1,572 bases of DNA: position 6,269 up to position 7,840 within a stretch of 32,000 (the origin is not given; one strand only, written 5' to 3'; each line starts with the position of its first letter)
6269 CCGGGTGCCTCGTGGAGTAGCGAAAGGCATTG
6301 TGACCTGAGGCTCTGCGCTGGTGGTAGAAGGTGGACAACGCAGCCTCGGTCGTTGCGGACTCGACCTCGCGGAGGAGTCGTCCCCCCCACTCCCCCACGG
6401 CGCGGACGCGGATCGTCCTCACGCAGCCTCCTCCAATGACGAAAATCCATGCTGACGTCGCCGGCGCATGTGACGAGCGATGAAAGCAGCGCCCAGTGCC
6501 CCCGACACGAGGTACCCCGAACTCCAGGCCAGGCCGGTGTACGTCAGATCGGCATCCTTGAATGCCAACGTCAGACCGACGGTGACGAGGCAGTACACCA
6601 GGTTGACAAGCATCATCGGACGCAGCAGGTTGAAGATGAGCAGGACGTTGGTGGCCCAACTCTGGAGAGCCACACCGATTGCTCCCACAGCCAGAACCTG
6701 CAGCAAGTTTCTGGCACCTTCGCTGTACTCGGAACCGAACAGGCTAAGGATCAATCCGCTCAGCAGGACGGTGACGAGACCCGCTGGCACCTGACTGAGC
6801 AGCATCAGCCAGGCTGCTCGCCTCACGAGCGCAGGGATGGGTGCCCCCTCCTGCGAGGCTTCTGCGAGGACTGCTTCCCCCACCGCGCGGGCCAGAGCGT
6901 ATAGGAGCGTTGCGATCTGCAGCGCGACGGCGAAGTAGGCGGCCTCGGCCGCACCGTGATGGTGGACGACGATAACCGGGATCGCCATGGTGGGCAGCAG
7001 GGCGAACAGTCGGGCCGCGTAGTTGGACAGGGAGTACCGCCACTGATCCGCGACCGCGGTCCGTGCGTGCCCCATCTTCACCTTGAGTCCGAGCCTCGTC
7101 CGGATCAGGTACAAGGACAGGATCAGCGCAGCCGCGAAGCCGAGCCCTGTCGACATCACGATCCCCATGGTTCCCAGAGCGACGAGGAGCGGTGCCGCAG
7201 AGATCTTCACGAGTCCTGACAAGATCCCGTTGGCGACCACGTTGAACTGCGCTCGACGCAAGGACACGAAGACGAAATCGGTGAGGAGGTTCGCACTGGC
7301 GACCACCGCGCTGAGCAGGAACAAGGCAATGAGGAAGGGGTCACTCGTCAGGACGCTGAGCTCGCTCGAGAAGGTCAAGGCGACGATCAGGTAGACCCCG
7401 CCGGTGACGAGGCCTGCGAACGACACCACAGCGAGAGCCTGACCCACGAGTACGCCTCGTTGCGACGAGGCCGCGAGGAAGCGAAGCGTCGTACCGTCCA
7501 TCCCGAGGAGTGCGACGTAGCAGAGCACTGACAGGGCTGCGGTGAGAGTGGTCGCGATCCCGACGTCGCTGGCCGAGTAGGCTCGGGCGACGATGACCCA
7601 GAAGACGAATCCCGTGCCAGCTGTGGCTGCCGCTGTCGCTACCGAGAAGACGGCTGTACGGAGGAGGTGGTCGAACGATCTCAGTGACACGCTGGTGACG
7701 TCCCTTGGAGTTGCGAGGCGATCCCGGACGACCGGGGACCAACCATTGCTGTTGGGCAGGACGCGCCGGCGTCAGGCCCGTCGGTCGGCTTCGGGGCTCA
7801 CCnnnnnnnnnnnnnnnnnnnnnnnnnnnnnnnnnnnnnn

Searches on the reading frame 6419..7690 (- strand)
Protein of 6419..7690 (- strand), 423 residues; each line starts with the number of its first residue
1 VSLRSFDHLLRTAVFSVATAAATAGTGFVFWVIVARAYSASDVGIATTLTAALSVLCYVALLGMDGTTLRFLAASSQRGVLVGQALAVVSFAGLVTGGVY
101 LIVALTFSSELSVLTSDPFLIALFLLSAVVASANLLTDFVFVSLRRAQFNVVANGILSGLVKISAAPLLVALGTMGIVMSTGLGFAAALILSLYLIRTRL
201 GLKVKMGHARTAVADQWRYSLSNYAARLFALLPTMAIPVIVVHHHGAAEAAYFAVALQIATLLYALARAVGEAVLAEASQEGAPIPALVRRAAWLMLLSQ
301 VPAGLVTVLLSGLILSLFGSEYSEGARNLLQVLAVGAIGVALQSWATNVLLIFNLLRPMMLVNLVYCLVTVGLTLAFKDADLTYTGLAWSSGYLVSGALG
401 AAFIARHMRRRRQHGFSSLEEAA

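Call 4: search_protein_families(library=pfam, proteins=[window:6419-7690:-], max_evalue=1)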
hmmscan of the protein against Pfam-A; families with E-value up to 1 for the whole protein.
window:6419-7690:- (423 aa): 1 family
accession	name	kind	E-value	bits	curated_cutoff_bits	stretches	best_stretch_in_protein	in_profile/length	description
PF16933.10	PelG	-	3.2e-09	36.7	29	1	288-410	326-446/452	Putative exopolysaccharide Exporter (EPS-E)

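Call 6: search_protein_families(library=ncbifam, proteins=[window:6419-7690:-], max_evalue=0.01)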
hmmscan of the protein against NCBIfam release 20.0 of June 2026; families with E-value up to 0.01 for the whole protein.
window:6419-7690:- (423 aa): 0 families
